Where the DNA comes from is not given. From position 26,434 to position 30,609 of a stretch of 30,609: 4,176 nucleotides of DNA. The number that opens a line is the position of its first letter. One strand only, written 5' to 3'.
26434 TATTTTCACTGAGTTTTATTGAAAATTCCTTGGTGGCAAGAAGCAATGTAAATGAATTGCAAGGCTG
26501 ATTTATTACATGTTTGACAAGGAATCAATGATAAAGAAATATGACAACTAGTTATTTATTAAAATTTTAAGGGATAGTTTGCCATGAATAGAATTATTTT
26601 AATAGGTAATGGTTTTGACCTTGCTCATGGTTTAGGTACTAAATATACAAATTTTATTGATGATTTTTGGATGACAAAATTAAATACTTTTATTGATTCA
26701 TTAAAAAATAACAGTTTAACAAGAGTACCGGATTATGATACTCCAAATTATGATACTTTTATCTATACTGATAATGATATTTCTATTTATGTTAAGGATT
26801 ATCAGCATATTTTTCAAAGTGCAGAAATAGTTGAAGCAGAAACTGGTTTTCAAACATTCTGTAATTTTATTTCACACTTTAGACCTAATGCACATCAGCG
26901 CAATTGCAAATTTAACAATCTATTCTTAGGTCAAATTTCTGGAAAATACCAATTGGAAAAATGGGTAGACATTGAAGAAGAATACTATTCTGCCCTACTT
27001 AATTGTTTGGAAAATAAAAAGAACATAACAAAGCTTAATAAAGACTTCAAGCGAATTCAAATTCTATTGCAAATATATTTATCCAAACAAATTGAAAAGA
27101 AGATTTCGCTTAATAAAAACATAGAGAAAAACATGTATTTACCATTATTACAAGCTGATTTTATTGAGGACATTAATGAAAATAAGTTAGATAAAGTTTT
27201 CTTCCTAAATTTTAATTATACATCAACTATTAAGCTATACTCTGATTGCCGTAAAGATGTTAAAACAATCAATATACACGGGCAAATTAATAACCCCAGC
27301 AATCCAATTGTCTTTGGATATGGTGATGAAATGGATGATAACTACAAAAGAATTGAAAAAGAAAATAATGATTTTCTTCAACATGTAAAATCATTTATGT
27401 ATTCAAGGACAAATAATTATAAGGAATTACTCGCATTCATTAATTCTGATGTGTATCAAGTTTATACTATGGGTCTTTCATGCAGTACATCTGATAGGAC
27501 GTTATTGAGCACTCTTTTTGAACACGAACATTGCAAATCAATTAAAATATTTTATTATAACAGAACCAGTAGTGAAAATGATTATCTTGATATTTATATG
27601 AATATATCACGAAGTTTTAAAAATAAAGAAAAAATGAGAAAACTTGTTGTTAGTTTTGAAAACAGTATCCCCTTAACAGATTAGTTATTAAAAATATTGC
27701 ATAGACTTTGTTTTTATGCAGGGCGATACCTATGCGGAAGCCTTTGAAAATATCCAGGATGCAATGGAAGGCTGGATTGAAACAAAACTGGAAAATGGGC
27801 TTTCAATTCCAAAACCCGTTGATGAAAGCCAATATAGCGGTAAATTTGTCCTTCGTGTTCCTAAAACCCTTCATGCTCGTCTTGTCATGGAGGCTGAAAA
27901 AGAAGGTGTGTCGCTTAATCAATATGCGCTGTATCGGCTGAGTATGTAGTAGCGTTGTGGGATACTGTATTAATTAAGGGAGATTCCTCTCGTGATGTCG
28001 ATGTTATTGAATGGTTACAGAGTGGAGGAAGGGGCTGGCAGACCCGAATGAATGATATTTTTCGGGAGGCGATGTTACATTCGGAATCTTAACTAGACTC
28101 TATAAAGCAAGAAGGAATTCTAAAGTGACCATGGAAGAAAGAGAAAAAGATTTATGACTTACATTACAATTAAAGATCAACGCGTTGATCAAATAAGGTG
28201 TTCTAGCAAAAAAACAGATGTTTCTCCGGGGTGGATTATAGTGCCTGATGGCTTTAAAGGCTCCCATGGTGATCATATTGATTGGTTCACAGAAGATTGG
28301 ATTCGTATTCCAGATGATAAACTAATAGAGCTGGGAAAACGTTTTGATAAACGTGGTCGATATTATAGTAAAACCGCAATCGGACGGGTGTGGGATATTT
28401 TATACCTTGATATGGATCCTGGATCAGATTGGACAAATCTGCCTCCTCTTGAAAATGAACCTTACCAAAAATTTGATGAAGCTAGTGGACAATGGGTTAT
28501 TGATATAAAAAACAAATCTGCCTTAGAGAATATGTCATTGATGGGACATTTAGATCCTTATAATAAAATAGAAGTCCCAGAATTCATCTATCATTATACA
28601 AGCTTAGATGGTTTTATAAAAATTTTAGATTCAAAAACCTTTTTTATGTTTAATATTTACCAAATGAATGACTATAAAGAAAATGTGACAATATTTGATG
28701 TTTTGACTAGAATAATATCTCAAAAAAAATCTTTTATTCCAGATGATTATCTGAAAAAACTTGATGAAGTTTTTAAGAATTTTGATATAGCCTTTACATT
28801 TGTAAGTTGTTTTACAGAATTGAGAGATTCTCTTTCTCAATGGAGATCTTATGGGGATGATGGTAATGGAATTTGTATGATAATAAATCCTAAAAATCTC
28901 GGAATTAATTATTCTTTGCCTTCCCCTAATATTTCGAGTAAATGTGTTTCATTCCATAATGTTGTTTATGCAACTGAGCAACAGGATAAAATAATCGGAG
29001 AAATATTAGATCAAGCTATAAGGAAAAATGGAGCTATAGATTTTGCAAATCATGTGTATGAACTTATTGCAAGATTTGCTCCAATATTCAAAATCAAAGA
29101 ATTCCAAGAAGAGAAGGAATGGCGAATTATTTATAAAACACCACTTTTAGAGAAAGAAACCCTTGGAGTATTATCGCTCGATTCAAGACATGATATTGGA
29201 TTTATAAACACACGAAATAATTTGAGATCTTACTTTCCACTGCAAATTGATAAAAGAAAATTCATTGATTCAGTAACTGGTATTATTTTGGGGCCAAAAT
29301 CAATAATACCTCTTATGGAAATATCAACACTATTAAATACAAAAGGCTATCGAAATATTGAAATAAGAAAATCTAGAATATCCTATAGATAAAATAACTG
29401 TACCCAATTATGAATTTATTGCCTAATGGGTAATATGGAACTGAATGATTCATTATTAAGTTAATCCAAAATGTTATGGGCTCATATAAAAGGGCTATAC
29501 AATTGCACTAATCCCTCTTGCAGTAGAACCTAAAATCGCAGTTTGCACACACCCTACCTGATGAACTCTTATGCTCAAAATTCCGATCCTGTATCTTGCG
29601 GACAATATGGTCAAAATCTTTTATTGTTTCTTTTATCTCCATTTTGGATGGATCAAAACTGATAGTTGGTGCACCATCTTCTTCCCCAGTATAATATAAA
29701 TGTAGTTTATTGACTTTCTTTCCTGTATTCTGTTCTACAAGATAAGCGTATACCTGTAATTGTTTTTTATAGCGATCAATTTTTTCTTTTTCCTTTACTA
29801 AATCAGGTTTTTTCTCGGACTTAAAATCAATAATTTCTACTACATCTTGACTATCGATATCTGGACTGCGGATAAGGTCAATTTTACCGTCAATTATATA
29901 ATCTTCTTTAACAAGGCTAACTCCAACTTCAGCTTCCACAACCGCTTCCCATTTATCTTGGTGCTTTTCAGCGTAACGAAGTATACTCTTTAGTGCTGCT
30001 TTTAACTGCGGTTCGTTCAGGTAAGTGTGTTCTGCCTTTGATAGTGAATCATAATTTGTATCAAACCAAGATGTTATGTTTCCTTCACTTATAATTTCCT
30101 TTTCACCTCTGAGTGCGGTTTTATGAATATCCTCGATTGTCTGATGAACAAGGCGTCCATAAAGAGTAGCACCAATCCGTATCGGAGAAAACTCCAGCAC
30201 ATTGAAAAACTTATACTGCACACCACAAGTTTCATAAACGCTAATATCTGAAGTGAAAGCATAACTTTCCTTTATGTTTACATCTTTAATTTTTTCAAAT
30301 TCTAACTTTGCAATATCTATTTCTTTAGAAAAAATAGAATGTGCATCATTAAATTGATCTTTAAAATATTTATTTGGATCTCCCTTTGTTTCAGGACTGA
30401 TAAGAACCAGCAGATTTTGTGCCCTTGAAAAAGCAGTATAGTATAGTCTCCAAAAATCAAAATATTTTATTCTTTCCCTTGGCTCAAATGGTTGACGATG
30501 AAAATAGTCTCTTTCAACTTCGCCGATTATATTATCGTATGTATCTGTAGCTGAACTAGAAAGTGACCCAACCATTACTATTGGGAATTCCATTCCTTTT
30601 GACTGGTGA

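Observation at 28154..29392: Phage tail-fibre-assembly-like segment fused in frame to a DUF2971 domain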

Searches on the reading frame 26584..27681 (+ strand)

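Call 6: search_protein_families(library=padloc, proteins=[window:26584-27681:+], max_evalue=1)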
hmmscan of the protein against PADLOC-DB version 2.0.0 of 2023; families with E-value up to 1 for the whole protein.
window:26584-27681:+ (366 aa): 1 family
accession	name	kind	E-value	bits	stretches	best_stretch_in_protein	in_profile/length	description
PDLC02345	AbiH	-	1.5e-05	22.6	2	3-26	2-25/343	AbiH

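Call 7: search_protein_families(library=ncbifam, proteins=[window:26584-27681:+], max_evalue=1)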
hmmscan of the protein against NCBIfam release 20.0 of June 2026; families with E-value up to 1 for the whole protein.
window:26584-27681:+ (366 aa): 0 families

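Call 24: search_protein_families(library=pfam, proteins=[window:26584-27681:+], max_evalue=0.01)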
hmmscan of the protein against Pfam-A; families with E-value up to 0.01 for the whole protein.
window:26584-27681:+ (366 aa): 1 family
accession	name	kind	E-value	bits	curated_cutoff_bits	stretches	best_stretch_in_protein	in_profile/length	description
PF14253.11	AbiH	-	1e-26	95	30.9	1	4-324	1-258/260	Bacteriophage abortive infection AbiH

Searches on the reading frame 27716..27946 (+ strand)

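Call 6: search_protein_families(library=padloc, proteins=[window:27716-27946:+], max_evalue=1)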
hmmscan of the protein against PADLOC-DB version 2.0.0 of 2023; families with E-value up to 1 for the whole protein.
window:27716-27946:+ (77 aa): 0 families

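Call 7: search_protein_families(library=ncbifam, proteins=[window:27716-27946:+], max_evalue=1)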
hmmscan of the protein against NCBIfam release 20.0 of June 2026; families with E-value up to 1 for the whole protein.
window:27716-27946:+ (77 aa): 5 families
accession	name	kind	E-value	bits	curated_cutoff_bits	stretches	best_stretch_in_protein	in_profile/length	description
NF041551.1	YlcI_YnfO_N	subfamily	0.038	14.1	30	1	46-69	7-29/42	YlcI/YnfO family protein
NF007584.0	PRK10219.1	equivalog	0.069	13.5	174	1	11-53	4-46/107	superoxide response transcriptional regulator SoxS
NF052309.1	conj_TF_TprA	exception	0.077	13.5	150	1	42-75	6-39/81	ICE element conjugation transcription factor TprA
NF008564.0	PRK11511.1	equivalog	0.13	12.4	202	1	17-50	14-47/127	MDR efflux pump AcrAB transcriptional activator MarA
NF012198.0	MarA_TF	equivalog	0.14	12.3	250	1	17-50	14-47/124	MDR efflux pump AcrAB transcriptional activator MarA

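Call 24: search_protein_families(library=pfam, proteins=[window:27716-27946:+], max_evalue=0.01)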
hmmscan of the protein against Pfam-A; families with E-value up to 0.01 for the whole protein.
window:27716-27946:+ (77 aa): 3 families
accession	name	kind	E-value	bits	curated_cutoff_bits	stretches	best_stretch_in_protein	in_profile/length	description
PF05534.18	HicB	-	5.4e-16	58.7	21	1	30-75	6-51/51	HicB family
PF15919.11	HicB_lk_antitox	-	0.00018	22.1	27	1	3-36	27-60/123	HicB_like antitoxin of bacterial toxin-antitoxin system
PF21748.3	UPF0150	-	0.00088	19.6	27.3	1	2-32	34-64/64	UPF0150-like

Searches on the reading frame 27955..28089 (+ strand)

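Call 6: search_protein_families(library=padloc, proteins=[window:27955-28089:+], max_evalue=1)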
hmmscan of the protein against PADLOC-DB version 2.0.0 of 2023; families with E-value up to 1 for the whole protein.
window:27955-28089:+ (45 aa): 0 families

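Call 7: search_protein_families(library=ncbifam, proteins=[window:27955-28089:+], max_evalue=1)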
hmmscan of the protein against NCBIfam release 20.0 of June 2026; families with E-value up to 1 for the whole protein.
window:27955-28089:+ (45 aa): 0 families

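Call 24: search_protein_families(library=pfam, proteins=[window:27955-28089:+], max_evalue=0.01)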
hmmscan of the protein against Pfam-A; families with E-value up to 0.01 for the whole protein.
window:27955-28089:+ (45 aa): 1 family
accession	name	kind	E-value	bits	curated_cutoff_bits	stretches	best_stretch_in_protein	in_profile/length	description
PF14384.12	BrnA_antitoxin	-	4.9e-10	40.1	26.1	1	14-40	42-68/68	BrnA antitoxin of type II toxin-antitoxin system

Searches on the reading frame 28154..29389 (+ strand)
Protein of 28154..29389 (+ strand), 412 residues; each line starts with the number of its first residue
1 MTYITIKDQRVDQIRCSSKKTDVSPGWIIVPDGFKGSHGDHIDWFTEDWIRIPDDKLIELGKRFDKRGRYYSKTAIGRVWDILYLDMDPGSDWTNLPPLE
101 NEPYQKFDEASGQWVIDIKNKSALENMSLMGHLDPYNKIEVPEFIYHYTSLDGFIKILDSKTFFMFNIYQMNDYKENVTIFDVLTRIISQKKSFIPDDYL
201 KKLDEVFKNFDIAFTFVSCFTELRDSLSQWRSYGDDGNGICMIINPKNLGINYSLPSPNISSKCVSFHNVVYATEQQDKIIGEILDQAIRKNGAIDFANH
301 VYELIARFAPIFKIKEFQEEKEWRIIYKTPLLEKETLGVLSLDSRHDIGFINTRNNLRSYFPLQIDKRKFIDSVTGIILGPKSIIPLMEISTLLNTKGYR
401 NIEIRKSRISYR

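Call 4: search_protein_families(library=pfam, proteins=[window:28154-29389:+], max_evalue=1)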
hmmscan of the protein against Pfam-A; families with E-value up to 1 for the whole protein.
window:28154-29389:+ (412 aa): 4 families
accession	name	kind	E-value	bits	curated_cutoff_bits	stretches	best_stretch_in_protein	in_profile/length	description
PF11185.13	DUF2971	-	8.7e-11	43.4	22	1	229-325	1-89/89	Protein of unknown function (DUF2971)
PF15633.11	Tox-ART-HYD1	-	0.15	13.1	25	1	145-164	1-20/97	HYD1 signature containing ADP-ribosyltransferase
PF06511.16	T3SS_TC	-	0.16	11.8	25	1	164-242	128-202/355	Type III secretion systems tip complex components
PF18477.7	PIN_9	-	0.3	11.7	26.3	1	174-207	12-45/116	PIN like domain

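Call 5: search_protein_families(library=phrogs, proteins=[window:28154-29389:+], max_evalue=1)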
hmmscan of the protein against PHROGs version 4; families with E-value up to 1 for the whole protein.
window:28154-29389:+ (412 aa): 2 families
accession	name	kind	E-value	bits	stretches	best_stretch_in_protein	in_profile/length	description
phrog_1762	-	unknown function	1.1e-22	81.6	1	121-411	24-285/395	-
phrog_21402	-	unknown function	0.66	11.1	0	151-224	24-100/149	-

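Call 6: search_protein_families(library=padloc, proteins=[window:28154-29389:+], max_evalue=1)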
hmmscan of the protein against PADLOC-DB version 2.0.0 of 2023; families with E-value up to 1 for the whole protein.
window:28154-29389:+ (412 aa): 4 families
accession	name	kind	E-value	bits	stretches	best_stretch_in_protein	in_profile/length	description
PDLC04992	PDC-S31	-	2.1e-06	25.6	1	167-327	6-158/220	-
PDLC04993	PDC-S31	-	4.8e-06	24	1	141-335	13-183/245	-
PDLC04994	PDC-S31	-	0.00029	18.3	1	189-249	95-155/273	-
PDLC04990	PDC-S31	-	0.0042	14.9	1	189-329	85-201/259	-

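Call 7: search_protein_families(library=ncbifam, proteins=[window:28154-29389:+], max_evalue=1)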
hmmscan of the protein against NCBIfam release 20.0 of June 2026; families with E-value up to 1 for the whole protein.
window:28154-29389:+ (412 aa): 1 family
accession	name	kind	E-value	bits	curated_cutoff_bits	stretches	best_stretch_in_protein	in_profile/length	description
NF011858.0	PRK15330.1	exception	0.13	11.1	619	1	178-244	127-191/343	SPI-1 type III secretion system needle tip complex protein SipD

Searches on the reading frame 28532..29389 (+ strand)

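Call 4: search_protein_families(library=pfam, proteins=[window:28532-29389:+], max_evalue=1)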
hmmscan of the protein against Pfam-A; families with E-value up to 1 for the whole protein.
window:28532-29389:+ (286 aa): 4 families
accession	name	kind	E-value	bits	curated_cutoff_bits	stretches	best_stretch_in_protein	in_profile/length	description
PF11185.13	DUF2971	-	4.7e-11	44.3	22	1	103-199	1-89/89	Protein of unknown function (DUF2971)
PF15633.11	Tox-ART-HYD1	-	0.11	13.6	25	1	19-38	1-20/97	HYD1 signature containing ADP-ribosyltransferase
PF06511.16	T3SS_TC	-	0.13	12.1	25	1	40-116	130-202/355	Type III secretion systems tip complex components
PF18477.7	PIN_9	-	0.2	12.3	26.3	1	48-81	12-45/116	PIN like domain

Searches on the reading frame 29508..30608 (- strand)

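Call 24: search_protein_families(library=pfam, proteins=[window:29508-30608:-], max_evalue=0.01)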
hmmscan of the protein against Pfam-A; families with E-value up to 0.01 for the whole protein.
window:29508-30608:- (366 aa): 3 families
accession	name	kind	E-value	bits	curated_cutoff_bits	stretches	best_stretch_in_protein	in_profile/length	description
PF12705.13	PDDEXK_1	-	3.7e-22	79.9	22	1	120-364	5-247/247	PD-(D/E)XK nuclease superfamily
PF13538.12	UvrD_C_2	-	5e-05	23.5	27.4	0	52-70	34-52/52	UvrD-like helicase C-terminal domain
PF01930.23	Cas_Cas4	-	5.8e-05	23.7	22.7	1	240-364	53-159/160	Domain of unknown function DUF83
